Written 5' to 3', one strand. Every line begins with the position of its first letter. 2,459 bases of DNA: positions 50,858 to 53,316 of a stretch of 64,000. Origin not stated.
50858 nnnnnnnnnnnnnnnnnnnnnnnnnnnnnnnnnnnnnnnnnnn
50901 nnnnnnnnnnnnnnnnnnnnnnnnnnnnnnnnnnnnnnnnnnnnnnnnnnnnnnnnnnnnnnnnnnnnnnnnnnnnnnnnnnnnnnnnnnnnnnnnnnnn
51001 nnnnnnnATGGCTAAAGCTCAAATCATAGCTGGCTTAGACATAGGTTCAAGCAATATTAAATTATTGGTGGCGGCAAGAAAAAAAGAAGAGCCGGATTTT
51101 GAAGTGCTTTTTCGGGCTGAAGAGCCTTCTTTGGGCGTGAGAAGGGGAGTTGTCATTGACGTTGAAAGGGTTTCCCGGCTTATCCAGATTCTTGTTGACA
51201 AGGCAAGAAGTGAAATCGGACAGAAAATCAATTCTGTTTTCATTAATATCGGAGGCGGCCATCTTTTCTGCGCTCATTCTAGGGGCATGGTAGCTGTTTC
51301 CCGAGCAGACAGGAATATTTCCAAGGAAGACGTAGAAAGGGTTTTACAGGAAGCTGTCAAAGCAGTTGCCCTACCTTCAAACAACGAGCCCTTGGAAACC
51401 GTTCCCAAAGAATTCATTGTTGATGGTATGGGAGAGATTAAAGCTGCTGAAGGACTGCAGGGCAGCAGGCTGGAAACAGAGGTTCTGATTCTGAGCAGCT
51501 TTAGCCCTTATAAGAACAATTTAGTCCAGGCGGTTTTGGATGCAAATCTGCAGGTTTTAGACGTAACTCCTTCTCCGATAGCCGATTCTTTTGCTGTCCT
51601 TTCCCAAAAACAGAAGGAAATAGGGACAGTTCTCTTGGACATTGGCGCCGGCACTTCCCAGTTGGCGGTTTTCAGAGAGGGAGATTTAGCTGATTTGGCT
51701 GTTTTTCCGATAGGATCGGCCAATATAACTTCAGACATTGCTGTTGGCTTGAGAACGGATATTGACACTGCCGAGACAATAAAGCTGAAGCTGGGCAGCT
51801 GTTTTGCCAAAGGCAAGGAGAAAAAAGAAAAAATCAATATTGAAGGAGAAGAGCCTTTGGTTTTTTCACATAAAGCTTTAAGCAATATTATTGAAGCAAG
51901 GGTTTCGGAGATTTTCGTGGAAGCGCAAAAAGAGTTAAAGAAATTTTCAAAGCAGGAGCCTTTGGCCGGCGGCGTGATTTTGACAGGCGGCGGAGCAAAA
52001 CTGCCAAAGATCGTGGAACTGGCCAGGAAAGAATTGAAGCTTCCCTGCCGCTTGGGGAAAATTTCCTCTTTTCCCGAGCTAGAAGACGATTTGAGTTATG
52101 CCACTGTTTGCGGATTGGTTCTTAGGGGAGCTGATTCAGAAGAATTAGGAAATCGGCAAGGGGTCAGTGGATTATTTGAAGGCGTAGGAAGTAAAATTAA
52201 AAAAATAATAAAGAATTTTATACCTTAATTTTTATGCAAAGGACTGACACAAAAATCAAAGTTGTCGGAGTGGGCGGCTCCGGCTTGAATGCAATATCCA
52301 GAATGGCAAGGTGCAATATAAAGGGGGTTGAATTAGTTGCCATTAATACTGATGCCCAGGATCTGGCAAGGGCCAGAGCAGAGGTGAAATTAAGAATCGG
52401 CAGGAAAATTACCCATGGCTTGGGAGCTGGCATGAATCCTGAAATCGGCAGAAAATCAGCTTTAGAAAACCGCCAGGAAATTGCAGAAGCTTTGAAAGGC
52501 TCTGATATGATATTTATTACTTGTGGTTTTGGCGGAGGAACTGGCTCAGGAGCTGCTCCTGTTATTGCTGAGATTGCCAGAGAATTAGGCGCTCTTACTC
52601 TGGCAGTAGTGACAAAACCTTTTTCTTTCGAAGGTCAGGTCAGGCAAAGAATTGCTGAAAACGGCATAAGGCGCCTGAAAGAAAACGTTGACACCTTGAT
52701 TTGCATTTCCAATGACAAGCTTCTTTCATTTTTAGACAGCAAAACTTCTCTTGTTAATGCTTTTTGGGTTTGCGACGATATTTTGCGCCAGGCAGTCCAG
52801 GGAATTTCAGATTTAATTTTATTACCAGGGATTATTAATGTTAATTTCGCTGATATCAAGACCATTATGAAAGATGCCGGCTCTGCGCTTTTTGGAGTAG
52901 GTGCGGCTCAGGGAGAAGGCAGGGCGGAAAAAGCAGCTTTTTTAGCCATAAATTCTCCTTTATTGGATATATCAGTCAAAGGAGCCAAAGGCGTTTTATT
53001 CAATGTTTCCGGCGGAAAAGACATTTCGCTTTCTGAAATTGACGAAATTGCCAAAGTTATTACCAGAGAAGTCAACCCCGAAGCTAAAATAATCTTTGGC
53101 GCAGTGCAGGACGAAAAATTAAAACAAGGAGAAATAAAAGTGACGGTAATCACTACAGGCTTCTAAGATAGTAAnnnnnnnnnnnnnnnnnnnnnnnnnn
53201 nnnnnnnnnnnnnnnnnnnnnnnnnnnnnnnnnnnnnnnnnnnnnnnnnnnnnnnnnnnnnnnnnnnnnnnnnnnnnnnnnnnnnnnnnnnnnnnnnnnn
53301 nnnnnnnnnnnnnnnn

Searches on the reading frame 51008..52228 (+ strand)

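Call 72: search_protein_families(library=pfam, proteins=[window:51008-52228:+], max_evalue=0.00001)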
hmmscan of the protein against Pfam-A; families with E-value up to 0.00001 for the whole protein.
window:51008-52228:+ (406 aa): 4 families
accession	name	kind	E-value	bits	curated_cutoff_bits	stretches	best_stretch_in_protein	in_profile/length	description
PF14450.12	FtsA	-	9.9e-29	100.7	31.8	1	208-369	1-127/127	Cell division protein FtsA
PF02491.25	SHS2_FTSA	-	4.5e-19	69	25.4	1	83-162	1-78/79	SHS2 domain inserted in FTSA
PF06723.19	MreB_Mbl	-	3.3e-11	43.1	27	1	203-350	143-304/327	MreB/Mbl protein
PF11104.14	PilM_2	-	1.1e-06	28.2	27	0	9-358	1-313/340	Type IV pilus assembly protein PilM;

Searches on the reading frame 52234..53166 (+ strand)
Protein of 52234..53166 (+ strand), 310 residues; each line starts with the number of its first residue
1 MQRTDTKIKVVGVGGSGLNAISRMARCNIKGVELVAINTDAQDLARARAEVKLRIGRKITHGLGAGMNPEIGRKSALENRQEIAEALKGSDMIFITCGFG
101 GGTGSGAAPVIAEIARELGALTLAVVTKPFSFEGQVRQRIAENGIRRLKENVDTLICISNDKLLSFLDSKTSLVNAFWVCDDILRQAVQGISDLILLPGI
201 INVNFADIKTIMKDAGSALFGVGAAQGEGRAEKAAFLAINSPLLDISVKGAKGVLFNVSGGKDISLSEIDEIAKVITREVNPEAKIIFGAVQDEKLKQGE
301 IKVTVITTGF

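Call 72: search_protein_families(library=pfam, proteins=[window:52234-53166:+], max_evalue=0.00001)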
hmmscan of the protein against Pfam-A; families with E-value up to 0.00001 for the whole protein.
window:52234-53166:+ (310 aa): 2 families
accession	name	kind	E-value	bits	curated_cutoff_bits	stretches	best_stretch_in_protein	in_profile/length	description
PF00091.31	Tubulin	-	4.6e-48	164.5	33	1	7-167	1-189/190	Tubulin/FtsZ family, GTPase domain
PF12327.13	FtsZ_C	-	8.2e-32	109.8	27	1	216-310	1-94/95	FtsZ family, C-terminal domain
